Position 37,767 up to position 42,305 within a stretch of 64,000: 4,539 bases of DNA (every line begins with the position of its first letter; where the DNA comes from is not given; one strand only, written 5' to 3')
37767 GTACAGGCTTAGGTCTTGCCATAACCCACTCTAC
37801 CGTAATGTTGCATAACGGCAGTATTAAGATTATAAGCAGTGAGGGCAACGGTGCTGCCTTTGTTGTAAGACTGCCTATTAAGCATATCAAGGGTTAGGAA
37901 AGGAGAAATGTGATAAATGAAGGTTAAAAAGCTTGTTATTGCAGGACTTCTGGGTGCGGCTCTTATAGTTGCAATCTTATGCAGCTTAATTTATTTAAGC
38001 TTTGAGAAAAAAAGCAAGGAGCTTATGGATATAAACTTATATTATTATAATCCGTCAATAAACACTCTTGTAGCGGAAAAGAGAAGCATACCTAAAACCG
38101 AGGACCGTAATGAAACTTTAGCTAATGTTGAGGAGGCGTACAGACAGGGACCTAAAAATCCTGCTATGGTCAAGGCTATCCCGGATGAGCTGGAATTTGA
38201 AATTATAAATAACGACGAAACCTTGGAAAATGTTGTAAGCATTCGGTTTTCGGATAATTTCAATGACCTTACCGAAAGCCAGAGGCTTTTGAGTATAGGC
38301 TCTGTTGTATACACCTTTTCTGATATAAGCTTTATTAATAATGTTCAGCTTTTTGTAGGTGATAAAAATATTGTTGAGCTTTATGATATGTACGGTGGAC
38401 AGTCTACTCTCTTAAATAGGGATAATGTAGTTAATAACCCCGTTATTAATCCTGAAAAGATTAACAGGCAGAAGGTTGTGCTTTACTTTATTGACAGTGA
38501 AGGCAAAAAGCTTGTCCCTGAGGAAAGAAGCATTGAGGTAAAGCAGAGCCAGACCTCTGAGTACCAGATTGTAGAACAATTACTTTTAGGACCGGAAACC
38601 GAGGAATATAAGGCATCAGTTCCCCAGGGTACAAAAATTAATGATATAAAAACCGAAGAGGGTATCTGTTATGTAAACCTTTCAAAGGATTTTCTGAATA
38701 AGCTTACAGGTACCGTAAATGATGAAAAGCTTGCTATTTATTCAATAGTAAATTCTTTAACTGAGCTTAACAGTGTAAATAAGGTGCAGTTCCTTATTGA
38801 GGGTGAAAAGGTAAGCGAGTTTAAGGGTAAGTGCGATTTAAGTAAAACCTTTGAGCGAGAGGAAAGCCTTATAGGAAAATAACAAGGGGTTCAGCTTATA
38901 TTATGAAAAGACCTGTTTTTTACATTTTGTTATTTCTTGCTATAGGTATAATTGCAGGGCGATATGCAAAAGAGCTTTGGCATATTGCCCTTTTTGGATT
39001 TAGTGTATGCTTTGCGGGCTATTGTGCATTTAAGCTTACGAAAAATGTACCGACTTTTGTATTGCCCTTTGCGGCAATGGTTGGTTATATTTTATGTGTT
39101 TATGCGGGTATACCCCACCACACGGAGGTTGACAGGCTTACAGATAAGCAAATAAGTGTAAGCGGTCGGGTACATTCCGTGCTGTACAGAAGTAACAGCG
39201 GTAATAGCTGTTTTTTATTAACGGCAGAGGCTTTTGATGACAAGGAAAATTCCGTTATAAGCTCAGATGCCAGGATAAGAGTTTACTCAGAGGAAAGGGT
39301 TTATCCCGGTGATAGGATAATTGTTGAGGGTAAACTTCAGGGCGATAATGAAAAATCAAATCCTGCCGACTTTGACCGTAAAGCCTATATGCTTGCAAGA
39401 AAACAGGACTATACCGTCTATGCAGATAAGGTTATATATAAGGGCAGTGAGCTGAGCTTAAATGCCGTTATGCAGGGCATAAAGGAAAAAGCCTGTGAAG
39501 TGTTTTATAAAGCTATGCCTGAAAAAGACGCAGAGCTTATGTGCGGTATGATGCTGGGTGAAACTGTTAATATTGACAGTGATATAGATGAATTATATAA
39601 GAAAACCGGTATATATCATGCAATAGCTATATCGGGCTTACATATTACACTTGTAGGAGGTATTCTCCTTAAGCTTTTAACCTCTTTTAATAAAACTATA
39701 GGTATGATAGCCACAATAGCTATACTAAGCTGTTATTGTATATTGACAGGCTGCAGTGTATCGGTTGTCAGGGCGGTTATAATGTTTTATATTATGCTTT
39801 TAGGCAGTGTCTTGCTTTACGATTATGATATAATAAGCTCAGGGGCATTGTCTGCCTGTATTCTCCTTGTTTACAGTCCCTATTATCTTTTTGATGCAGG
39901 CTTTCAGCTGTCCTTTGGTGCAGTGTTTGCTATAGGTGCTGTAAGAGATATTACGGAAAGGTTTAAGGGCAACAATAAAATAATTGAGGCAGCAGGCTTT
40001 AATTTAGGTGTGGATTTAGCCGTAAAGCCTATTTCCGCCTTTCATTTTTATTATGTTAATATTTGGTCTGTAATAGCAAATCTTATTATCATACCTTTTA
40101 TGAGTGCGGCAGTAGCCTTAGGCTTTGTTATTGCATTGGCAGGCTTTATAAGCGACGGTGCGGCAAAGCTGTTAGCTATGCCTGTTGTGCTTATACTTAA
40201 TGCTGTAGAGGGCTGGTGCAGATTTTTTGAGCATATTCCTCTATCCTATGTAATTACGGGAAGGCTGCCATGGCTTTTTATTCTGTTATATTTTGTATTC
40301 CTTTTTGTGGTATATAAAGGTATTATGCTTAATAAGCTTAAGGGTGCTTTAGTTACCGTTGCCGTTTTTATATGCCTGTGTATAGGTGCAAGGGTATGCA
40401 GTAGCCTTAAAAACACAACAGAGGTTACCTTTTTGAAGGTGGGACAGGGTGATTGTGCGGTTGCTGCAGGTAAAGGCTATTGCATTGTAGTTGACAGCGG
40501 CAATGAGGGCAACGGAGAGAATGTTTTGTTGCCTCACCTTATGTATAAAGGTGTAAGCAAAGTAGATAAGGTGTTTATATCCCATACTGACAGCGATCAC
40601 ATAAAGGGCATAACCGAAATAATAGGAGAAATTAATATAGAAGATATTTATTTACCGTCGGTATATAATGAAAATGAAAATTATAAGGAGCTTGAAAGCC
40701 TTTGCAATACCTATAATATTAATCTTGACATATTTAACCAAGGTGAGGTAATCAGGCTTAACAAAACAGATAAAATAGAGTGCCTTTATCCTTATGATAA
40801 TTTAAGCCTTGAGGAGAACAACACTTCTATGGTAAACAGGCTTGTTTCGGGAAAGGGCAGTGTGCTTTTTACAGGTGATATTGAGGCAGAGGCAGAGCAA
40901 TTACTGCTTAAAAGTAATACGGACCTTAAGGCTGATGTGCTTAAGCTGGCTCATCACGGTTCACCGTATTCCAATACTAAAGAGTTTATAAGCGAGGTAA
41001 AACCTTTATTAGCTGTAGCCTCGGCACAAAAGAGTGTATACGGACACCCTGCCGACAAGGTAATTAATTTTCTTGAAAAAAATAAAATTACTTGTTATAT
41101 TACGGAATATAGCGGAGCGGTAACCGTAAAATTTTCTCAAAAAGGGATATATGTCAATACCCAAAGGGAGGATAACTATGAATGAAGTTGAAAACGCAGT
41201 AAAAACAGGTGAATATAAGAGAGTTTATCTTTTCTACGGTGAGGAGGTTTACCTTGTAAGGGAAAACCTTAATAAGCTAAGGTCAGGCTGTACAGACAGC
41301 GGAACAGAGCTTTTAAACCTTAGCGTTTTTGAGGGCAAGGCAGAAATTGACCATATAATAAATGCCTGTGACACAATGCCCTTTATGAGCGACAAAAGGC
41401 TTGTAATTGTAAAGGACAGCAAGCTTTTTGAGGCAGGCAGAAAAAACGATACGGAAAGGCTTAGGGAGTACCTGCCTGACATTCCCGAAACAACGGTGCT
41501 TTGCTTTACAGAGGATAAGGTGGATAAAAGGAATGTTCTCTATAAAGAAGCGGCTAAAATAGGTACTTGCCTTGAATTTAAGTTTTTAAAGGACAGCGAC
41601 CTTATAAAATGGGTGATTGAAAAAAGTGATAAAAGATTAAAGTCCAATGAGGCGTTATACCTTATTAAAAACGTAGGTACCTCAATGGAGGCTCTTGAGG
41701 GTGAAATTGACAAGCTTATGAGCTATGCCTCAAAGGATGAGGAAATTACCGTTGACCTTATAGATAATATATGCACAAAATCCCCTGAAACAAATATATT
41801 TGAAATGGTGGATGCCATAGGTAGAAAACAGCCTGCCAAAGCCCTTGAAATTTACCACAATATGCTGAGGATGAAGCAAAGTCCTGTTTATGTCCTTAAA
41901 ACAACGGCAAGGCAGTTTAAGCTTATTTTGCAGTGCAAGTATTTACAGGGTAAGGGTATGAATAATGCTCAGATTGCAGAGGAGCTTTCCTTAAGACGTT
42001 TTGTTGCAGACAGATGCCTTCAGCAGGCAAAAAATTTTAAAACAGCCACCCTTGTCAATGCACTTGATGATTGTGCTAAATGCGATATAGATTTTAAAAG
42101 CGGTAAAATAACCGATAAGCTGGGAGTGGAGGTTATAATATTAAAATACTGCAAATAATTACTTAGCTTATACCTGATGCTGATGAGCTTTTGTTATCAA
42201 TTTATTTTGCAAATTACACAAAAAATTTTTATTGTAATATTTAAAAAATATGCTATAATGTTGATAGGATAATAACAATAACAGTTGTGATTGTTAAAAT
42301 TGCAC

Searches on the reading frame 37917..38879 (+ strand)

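Call 72: search_protein_families(library=pfam, proteins=[window:37917-38879:+], max_evalue=0.000001)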
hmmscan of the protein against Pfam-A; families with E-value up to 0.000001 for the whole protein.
window:37917-38879:+ (321 aa): 1 family
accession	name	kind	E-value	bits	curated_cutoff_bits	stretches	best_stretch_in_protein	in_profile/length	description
PF10646.14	Germane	-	2.9e-39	134.7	23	2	189-299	2-116/117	Sporulation and spore germination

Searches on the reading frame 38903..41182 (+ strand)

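Call 72: search_protein_families(library=pfam, proteins=[window:38903-41182:+], max_evalue=0.000001)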
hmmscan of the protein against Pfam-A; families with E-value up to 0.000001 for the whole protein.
window:38903-41182:+ (760 aa): 3 families
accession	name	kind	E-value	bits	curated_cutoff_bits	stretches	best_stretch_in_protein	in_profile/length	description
PF03772.21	Competence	-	8.6e-52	176.6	23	1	216-470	1-263/270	Competence protein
PF13567.11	DUF4131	-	1.1e-15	58.1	31.6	1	27-177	8-162/165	Domain of unknown function (DUF4131)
PF00753.33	Lactamase_B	-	2.2e-13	51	22.7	1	513-584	3-74/196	Metallo-beta-lactamase superfamily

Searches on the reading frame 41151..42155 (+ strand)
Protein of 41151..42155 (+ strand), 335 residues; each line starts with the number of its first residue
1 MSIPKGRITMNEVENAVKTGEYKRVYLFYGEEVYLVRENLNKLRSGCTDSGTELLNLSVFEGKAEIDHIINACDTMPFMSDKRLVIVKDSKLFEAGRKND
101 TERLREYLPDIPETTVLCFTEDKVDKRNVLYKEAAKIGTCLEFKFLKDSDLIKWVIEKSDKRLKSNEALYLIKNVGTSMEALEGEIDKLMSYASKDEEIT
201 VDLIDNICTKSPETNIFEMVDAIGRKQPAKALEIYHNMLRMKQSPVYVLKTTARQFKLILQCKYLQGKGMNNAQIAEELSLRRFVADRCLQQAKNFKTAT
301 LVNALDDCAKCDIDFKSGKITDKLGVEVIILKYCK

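Call 72: search_protein_families(library=pfam, proteins=[window:41151-42155:+], max_evalue=0.000001)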
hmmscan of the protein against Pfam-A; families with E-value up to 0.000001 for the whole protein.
window:41151-42155:+ (335 aa): 2 families
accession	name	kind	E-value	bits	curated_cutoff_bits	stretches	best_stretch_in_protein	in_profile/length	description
PF21694.2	DNA_pol3_delta_C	-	2.3e-37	128.1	27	1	213-333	1-121/121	DNA polymerase III delta subunit, C-terminal domain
PF06144.19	DNA_pol3_delta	-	6.9e-23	81.4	21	1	26-143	1-123/124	DNA polymerase III, delta subunit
